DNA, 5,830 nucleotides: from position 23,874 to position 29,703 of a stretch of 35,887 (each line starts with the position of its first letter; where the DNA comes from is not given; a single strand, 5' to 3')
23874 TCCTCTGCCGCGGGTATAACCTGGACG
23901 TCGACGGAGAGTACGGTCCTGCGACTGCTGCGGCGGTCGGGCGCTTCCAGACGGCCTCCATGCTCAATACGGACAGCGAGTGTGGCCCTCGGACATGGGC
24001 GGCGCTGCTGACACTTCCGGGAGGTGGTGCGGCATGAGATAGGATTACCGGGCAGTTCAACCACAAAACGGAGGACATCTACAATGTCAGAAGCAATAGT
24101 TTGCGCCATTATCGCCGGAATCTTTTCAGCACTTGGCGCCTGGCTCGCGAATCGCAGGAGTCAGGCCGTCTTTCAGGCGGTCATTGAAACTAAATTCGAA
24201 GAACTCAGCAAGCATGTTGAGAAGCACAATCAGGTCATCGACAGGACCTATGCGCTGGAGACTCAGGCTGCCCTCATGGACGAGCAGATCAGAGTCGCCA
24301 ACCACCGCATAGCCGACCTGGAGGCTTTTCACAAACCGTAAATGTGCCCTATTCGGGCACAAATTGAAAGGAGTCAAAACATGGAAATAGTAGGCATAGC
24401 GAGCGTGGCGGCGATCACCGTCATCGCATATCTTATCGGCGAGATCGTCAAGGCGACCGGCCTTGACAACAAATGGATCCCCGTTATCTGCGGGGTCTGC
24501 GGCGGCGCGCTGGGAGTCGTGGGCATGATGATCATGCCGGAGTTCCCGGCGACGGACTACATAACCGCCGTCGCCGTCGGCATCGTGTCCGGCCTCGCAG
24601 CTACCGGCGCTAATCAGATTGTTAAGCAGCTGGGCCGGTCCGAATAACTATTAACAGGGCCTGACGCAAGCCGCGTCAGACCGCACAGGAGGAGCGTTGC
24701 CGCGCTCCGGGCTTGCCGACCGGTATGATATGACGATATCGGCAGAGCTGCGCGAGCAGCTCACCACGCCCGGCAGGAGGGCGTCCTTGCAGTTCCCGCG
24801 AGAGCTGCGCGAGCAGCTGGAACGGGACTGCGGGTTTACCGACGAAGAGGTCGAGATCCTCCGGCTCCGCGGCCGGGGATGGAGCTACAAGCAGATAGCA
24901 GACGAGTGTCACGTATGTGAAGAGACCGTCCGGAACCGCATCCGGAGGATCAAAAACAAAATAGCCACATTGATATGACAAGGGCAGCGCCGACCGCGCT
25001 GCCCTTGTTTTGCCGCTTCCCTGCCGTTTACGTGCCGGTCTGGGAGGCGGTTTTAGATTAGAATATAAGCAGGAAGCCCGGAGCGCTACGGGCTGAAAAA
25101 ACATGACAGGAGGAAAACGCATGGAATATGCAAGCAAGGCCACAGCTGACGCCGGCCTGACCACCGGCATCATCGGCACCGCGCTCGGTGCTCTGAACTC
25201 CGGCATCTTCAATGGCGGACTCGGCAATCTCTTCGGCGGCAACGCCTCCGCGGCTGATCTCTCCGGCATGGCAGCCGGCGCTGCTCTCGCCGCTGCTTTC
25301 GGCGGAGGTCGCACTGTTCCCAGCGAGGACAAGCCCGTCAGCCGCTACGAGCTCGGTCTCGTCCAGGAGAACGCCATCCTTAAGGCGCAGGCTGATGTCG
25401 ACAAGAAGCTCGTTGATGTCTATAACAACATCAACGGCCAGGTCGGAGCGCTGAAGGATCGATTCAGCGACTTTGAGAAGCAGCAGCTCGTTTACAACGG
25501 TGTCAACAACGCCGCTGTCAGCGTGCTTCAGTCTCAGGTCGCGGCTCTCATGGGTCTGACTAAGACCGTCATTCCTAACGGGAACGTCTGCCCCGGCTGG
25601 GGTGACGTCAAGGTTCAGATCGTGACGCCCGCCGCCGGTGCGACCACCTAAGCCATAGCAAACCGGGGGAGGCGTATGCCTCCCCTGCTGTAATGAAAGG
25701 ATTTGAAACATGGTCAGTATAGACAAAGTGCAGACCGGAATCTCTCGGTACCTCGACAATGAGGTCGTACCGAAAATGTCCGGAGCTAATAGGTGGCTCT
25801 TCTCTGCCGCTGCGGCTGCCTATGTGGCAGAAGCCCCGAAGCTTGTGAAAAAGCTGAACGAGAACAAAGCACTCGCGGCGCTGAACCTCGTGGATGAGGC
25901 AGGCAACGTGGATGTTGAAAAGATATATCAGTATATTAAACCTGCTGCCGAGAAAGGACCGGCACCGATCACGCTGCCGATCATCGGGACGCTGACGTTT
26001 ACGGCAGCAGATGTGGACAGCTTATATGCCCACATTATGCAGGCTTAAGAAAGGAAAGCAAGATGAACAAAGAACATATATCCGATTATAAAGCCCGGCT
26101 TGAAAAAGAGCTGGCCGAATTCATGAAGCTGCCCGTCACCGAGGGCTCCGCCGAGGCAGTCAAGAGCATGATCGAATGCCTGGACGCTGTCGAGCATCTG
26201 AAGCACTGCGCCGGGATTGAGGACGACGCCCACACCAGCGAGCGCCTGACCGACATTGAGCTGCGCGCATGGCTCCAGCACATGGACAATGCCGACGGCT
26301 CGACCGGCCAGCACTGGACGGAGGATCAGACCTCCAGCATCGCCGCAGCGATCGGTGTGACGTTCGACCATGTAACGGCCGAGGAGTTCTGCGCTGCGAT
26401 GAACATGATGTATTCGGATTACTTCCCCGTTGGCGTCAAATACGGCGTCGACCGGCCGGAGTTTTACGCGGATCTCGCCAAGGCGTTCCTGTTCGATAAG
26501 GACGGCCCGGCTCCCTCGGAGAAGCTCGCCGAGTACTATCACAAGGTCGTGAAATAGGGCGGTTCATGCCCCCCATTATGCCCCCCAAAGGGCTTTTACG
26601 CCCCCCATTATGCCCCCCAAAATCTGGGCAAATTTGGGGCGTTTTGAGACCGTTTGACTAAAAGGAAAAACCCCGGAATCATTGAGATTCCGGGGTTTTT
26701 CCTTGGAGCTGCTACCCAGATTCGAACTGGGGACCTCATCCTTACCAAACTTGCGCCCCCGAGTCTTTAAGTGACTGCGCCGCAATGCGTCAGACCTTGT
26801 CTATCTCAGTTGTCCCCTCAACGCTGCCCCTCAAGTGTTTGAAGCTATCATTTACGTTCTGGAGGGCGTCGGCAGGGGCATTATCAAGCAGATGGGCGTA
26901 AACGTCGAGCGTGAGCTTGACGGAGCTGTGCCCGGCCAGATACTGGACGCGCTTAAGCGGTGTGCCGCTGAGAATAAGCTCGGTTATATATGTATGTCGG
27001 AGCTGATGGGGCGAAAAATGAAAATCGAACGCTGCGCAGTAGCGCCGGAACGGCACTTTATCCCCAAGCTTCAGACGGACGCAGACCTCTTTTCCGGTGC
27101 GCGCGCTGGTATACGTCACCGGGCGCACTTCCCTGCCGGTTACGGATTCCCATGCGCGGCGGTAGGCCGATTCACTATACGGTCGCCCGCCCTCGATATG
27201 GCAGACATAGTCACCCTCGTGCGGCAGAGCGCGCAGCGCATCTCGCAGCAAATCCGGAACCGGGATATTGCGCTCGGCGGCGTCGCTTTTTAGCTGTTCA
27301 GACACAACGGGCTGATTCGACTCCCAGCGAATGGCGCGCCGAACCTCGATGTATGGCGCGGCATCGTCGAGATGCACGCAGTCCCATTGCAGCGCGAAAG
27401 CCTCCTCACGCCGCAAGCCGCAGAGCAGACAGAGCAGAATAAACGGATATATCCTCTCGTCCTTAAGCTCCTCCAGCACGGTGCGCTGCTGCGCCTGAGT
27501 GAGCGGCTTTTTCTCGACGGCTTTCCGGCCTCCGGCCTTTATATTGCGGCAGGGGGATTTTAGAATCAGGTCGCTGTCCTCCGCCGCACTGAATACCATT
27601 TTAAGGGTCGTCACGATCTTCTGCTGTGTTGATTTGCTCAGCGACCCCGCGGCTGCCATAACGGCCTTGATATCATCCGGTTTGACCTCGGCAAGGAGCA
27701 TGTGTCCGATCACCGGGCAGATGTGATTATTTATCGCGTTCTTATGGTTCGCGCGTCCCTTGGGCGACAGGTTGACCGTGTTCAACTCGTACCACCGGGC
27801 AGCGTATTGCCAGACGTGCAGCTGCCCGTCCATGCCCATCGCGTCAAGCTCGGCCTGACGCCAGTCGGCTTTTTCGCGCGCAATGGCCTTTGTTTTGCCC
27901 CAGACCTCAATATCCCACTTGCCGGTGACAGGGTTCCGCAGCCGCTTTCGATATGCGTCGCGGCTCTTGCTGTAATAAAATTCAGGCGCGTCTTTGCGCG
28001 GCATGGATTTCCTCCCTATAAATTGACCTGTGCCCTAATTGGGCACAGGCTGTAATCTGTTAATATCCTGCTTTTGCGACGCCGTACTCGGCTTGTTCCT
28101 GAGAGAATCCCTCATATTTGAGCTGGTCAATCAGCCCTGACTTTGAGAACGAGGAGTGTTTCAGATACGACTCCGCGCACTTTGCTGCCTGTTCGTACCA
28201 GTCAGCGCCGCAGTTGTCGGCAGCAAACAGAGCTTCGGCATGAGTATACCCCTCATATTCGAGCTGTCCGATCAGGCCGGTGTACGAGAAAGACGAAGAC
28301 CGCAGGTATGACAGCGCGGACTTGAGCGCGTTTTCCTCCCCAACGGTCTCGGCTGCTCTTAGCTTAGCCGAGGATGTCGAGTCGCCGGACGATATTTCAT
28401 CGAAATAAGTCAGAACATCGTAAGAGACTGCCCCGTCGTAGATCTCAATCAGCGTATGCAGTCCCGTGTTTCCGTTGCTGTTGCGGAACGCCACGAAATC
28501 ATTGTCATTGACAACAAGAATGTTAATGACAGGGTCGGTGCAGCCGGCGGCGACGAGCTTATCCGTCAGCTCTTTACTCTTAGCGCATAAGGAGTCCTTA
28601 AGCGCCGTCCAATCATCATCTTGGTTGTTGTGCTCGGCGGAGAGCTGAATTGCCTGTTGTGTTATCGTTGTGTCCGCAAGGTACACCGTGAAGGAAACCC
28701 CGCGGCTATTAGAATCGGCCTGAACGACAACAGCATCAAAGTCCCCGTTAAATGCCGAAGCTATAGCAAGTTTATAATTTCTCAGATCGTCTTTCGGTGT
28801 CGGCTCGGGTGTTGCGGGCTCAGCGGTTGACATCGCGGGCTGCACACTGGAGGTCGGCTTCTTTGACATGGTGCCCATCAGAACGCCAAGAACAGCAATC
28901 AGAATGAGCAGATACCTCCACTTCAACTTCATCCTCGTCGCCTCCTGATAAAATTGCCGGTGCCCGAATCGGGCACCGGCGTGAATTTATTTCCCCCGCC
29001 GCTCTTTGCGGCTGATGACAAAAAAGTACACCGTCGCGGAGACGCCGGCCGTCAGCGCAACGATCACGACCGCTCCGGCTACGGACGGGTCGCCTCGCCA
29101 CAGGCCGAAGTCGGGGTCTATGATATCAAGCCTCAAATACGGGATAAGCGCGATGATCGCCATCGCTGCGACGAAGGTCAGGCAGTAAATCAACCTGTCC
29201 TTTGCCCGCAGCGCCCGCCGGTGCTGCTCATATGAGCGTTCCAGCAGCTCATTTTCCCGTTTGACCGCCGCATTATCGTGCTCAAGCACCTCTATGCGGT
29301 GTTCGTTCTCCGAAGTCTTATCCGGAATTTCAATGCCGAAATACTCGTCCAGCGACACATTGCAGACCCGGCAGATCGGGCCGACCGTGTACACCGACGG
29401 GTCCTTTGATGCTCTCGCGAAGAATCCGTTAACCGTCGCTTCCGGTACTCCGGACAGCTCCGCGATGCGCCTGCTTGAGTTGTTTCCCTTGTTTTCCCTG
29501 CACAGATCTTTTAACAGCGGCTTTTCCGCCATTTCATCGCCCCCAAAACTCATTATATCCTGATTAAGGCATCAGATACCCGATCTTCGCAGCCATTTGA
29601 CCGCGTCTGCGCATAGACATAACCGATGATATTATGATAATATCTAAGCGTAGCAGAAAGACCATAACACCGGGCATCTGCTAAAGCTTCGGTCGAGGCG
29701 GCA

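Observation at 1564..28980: Seven-copy dispersed palindrome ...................; every extragenic copy starts 0-10 nt after a stop codon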

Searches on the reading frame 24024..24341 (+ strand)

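Call 8: search_protein_families(library=pfam, proteins=[window:24024-24341:+], max_evalue=0.01)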
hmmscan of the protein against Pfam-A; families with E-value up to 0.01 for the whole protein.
window:24024-24341:+ (105 aa): 3 families
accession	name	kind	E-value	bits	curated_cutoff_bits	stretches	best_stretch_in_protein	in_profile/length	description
PF10779.14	XhlA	-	0.0011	19.6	34.7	1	59-101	4-46/67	Haemolysin XhlA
PF11559.13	ADIP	-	0.0027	18.2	34.3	1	15-104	20-111/151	Afadin- and alpha -actinin-Binding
PF08318.18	COG4_m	-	0.0031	17.2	27.1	1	42-85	41-84/291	COG4 transport protein, middle alpha-helical bundle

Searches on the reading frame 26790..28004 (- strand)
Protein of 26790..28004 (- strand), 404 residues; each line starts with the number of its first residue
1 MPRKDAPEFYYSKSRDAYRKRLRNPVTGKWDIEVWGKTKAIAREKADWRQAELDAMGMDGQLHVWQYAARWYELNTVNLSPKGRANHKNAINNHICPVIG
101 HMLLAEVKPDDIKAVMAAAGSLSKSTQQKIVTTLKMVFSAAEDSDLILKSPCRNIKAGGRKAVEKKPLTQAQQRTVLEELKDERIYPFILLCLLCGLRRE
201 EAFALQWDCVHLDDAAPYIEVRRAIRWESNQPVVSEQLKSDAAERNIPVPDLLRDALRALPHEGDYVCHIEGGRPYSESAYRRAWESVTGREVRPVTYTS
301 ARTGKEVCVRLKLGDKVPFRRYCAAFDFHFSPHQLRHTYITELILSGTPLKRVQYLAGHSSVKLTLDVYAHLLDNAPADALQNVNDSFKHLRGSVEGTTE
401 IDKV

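Call 8: search_protein_families(library=pfam, proteins=[window:26790-28004:-], max_evalue=0.01)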
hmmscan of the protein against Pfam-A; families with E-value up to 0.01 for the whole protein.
window:26790-28004:- (404 aa): 3 families
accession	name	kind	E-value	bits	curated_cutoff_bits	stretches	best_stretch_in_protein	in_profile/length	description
PF00589.27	Phage_integrase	-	3.5e-17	63.1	27.1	2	329-374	126-170/172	Phage integrase family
PF22022.2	Phage_int_M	-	3.7e-07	30.7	27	1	67-156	4-94/96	Phage integrase central domain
PF14659.12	Phage_int_SAM_3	-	2e-06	28.3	22.6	1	67-113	5-51/58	Phage integrase, N-terminal SAM-like domain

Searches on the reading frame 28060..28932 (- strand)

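Call 8: search_protein_families(library=pfam, proteins=[window:28060-28932:-], max_evalue=0.01)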
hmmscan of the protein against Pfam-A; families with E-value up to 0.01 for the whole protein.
window:28060-28932:- (290 aa): 1 family
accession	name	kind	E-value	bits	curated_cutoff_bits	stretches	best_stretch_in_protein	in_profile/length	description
PF07553.16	Lipoprotein_Ltp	-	5.8e-27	94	23.2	2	244-286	1-46/48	Host cell surface-exposed lipoprotein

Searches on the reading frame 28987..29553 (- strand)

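Call 8: search_protein_families(library=pfam, proteins=[window:28987-29553:-], max_evalue=0.01)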
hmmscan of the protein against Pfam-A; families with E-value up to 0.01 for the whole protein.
window:28987-29553:- (188 aa): 1 family
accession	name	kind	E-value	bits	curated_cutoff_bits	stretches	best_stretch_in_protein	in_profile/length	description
PF01381.28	HTH_3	-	0.0013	19.2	23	1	19-70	5-54/55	Helix-turn-helix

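Call 41: search_protein_families(library=phrogs, proteins=[window:28987-29553:-], max_evalue=0.001)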
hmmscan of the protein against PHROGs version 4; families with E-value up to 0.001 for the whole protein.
window:28987-29553:- (188 aa): 2 families
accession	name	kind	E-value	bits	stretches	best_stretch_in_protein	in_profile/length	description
phrog_9425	-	transcription regulation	0.00045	20.9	0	21-60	17-56/72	transcriptional repressor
phrog_8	-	transcription regulation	0.00056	20.5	1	14-106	81-165/346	transcriptional regulator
